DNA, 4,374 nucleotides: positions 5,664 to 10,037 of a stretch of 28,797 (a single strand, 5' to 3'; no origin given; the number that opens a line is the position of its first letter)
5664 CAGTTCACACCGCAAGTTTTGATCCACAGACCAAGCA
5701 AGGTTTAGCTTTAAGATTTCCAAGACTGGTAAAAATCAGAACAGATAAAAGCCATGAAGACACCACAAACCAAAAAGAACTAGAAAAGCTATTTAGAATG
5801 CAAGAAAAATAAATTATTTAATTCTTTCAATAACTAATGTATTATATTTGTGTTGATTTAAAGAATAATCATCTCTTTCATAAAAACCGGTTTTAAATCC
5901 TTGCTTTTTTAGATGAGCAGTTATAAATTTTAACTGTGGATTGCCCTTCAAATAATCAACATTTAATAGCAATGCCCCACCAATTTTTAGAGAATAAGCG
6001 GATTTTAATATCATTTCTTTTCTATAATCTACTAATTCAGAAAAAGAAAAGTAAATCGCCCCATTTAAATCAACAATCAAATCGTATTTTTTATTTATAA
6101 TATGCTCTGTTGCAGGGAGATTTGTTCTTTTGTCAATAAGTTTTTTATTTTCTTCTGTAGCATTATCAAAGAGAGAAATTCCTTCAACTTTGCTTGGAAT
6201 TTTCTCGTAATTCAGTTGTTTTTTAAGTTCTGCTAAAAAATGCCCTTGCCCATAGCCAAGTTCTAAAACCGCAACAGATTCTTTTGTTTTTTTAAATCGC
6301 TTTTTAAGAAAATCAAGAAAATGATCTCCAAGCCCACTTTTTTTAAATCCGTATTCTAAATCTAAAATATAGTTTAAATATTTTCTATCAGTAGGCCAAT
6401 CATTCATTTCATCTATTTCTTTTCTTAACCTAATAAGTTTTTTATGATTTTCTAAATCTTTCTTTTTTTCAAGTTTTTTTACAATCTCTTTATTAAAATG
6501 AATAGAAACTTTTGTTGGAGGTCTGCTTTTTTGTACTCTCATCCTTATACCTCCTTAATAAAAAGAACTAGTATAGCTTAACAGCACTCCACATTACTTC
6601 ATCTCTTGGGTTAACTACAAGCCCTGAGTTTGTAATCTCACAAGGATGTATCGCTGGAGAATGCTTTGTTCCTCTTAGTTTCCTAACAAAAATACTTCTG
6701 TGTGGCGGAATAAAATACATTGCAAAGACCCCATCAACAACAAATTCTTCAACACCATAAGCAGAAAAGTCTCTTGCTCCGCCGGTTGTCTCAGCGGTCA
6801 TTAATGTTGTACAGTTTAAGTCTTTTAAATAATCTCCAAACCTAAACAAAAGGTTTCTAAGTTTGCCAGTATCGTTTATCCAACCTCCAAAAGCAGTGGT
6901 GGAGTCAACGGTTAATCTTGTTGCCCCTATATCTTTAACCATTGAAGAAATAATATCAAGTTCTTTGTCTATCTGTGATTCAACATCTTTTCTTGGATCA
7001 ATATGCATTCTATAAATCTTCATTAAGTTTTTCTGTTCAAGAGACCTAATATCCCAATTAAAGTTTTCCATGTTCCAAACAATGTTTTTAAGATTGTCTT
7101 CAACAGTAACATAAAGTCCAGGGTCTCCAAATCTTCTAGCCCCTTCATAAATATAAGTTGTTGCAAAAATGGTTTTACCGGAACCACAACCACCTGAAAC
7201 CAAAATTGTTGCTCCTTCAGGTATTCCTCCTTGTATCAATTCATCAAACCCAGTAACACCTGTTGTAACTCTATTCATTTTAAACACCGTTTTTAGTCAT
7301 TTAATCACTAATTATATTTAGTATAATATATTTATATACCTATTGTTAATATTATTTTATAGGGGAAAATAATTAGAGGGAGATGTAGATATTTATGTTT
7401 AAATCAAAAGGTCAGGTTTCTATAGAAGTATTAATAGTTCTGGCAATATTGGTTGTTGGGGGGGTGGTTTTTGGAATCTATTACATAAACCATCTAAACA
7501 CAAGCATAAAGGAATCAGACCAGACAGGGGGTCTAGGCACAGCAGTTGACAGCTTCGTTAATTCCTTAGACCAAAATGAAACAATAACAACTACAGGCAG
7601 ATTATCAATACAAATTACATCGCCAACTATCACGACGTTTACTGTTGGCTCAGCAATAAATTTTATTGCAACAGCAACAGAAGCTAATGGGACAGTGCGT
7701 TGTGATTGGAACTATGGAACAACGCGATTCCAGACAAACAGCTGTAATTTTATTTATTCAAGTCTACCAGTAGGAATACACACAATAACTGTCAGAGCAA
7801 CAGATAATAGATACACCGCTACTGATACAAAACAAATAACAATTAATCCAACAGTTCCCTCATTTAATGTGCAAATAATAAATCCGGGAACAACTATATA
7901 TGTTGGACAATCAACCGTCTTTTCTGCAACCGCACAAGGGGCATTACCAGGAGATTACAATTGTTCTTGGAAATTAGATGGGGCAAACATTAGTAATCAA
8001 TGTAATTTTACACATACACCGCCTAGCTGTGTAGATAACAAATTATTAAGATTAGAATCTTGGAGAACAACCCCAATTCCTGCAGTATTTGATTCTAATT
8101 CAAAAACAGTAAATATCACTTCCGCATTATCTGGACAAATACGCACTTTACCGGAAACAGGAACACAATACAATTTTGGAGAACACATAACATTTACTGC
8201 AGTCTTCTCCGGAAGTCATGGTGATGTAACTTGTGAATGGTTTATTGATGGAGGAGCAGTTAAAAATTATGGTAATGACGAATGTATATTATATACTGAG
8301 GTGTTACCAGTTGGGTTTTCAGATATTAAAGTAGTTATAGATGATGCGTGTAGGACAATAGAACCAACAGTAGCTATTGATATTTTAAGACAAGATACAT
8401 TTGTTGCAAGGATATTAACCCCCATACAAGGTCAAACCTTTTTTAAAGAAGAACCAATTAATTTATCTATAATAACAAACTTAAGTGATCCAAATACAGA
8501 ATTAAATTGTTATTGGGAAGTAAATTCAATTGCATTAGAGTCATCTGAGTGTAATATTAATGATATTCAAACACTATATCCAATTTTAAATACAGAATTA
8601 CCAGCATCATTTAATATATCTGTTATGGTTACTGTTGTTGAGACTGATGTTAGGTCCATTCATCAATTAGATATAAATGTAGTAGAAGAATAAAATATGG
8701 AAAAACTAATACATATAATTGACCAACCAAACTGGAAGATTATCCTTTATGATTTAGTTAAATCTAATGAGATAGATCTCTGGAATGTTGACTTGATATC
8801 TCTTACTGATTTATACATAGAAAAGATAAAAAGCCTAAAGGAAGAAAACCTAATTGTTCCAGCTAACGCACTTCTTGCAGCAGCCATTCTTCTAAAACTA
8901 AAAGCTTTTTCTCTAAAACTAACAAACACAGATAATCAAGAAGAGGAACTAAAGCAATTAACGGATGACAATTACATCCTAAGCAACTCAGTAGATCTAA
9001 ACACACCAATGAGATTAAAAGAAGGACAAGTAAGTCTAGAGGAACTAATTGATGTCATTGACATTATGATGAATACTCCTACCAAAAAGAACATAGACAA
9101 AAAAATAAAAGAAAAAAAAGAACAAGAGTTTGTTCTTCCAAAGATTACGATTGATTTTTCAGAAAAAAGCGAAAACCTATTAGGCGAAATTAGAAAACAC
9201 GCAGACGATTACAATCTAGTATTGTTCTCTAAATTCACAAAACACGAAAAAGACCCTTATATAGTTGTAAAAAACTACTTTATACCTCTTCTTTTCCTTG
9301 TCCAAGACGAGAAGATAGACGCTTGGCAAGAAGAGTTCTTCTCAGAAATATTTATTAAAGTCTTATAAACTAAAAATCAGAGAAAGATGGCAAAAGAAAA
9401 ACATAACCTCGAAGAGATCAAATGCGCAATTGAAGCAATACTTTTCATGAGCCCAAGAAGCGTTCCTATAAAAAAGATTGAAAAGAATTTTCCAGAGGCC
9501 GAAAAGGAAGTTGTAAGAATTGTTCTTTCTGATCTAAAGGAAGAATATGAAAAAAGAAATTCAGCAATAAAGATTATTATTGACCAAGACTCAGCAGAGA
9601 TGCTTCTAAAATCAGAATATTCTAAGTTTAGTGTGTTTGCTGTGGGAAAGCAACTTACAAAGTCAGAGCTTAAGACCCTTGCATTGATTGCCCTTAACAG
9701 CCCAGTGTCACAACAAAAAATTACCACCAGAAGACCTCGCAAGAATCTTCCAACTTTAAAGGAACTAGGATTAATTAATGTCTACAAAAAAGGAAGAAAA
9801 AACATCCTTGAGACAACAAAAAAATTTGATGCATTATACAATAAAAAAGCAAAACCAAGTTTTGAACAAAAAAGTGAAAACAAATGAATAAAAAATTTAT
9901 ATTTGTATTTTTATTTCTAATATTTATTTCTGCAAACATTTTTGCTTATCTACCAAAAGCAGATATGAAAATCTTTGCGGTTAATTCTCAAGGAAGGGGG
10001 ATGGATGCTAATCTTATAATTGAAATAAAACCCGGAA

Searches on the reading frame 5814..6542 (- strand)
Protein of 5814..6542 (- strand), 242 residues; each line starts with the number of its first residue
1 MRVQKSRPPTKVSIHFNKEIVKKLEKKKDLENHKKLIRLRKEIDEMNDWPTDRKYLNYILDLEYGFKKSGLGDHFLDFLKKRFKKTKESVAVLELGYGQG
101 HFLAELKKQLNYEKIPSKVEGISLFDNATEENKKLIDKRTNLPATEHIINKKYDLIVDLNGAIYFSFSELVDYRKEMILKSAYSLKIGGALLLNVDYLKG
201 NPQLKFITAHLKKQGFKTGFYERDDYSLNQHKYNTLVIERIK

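Call 22: search_protein_families(library=pfam, proteins=[window:5814-6542:-], max_evalue=0.001)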
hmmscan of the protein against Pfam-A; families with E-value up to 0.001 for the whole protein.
window:5814-6542:- (242 aa): 1 family
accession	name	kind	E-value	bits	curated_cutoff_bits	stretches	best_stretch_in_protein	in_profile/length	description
PF13489.12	Methyltransf_23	-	0.0002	21.6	27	1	77-157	11-86/164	Methyltransferase domain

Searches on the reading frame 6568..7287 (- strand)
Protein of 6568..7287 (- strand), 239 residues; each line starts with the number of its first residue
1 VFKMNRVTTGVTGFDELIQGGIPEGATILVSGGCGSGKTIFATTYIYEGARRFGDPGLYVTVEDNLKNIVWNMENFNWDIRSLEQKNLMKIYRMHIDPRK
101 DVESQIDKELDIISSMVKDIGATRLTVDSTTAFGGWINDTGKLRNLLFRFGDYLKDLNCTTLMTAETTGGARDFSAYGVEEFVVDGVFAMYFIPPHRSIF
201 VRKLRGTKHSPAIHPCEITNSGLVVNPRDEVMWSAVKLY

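Call 22: search_protein_families(library=pfam, proteins=[window:6568-7287:-], max_evalue=0.001)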
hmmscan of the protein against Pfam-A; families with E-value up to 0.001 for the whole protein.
window:6568-7287:- (239 aa): 2 families
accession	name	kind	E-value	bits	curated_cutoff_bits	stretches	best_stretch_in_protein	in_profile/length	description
PF06745.19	ATPase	-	1.7e-60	204.7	26.6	1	7-229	1-230/231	KaiC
PF13481.12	AAA_25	-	0.00074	19.6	27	1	15-141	23-164/195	AAA domain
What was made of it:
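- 6568..7287 (-): KaiC/FlaH-like single-domain ATPase, divergent from the pilin-like gene. It may be the accessory ATPase of the pilus system. KaiC PF06745 E 1.7e-60 (call 22).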

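Call 61: search_protein_families(library=ncbifam, proteins=[window:6568-7287:-], max_evalue=0.01)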
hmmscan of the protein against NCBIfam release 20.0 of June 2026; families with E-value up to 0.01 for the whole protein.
window:6568-7287:- (239 aa): 12 families
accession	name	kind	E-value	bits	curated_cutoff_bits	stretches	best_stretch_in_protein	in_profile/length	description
NF006799.0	PRK09302.1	equivalog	1.1e-48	166.1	408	1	4-227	10-240/515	circadian clock protein KaiC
TIGR03880.1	KaiC_arch_3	hypoth_equivalog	4.5e-40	137.6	249.45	1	10-229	1-221/224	KaiC domain-containing protein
TIGR03877.1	thermo_KaiC_1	hypoth_equivalog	2.3e-39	135.3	307.25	1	4-228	1-235/238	KaiC domain-containing protein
TIGR02655.1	circ_KaiC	equivalog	2.4e-37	128.7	546.25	1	6-227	2-230/484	circadian clock protein KaiC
TIGR03881.1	KaiC_arch_4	hypoth_equivalog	2.3e-30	106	247.8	1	6-225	2-228/231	KaiC domain-containing protein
NF004723.0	PRK06067.1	subfamily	5.2e-15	55.6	194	1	5-134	14-142/243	flagellar accessory protein FlaH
NF052589.1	ArlH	equivalog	3.1e-09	36.9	215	1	14-133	9-127/229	archaellum protein ArlH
TIGR03878.1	thermo_KaiC_2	hypoth_equivalog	3.9e-08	32.9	232.2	1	19-184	30-192/259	KaiC domain-containing protein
TIGR00416.1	sms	equivalog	8.5e-05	21.5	403.05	1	5-90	74-153/454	DNA repair protein RadA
NF003301.0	PRK04301.1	equivalog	0.0012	18.1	259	1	4-43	80-119/316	DNA repair and recombination protein RadA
NF006320.0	PRK08533.1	equivalog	0.0013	18.4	215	1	14-91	13-90/230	flagellar accessory protein FlaH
TIGR02236.1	recomb_radA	equivalog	0.0061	16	361.15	1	4-41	75-112/311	DNA repair and recombination protein RadA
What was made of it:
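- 6568..7287 (-): Weak FlaH/ArlH hits (call 61).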

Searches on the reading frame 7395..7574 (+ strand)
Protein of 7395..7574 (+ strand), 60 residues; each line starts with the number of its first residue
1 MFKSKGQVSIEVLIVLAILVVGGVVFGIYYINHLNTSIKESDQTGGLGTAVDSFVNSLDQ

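Call 62: search_protein_families(library=pfam, proteins=[window:7395-7574:+], max_evalue=0.1)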
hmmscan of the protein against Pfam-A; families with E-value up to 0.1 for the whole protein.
seq(60 aa): 1 family
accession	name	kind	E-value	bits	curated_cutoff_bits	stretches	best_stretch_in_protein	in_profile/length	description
PF04021.17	Class_IIIsignal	-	0.001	19.3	23.7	1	4-30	1-27/27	Class III signal peptide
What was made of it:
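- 7395..8693 (+): Candidate substrate: a 432-aa pilin-like adhesin with a class III (type IV prepilin) signal peptide, MFKSKG|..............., followed by Ig-like repeats. Class_IIIsignal 19.3 bits, below cut-off (call 62).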

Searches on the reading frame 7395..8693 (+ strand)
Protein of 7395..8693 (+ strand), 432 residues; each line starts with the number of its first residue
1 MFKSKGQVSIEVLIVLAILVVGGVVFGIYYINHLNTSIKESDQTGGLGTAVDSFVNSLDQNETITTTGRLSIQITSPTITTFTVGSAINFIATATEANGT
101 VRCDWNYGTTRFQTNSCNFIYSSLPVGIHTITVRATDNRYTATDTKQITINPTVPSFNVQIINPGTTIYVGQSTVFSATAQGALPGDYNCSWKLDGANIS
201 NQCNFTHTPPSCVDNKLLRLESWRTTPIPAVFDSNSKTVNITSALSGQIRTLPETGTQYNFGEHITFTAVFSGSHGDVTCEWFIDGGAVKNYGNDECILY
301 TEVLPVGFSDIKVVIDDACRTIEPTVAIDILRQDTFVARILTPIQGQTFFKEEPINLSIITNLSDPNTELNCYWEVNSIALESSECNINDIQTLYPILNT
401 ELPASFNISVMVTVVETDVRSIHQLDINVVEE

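Call 22: search_protein_families(library=pfam, proteins=[window:7395-8693:+], max_evalue=0.001)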
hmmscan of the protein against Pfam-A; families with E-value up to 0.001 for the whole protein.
window:7395-8693:+ (432 aa): 2 families
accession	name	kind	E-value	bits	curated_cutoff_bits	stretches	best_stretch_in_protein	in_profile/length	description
PF17957.7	Big_7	-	1.2e-07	32.7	24.1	0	71-133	2-70/70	Bacterial Ig domain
PF16820.11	PKD_3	-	0.00014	22.1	26.3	0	164-208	11-53/68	PKD-like domain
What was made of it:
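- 7395..8693 (+): Big_7/PKD_3 (call 22).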

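Call 61: search_protein_families(library=ncbifam, proteins=[window:7395-8693:+], max_evalue=0.01)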
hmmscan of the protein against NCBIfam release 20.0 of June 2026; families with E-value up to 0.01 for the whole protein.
window:7395-8693:+ (432 aa): 1 family
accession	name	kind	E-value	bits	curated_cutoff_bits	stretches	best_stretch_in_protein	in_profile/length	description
TIGR04205.1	classIII_w_PIP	hypoth_equivalog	0.0004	20.4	65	1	5-39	2-36/67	class III signal peptide domain-containing protein, archaeosortase D/PIP-CTERM system-associated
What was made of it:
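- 7395..8693 (+): TIGR04205 E 4e-4 (call 61).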

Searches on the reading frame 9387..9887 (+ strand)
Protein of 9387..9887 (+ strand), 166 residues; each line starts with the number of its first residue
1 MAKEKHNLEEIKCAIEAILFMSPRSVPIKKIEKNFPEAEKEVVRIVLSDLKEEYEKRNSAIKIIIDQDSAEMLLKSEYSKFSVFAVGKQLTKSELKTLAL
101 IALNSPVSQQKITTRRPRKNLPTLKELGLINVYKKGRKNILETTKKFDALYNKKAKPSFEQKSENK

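Call 22: search_protein_families(library=pfam, proteins=[window:9387-9887:+], max_evalue=0.001)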
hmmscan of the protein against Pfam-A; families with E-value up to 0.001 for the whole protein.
window:9387-9887:+ (166 aa): 1 family
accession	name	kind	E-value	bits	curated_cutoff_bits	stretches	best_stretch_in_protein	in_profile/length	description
PF04079.22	SMC_ScpB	-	3e-22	79.3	27.4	1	14-149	2-147/160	Segregation and condensation complex subunit ScpB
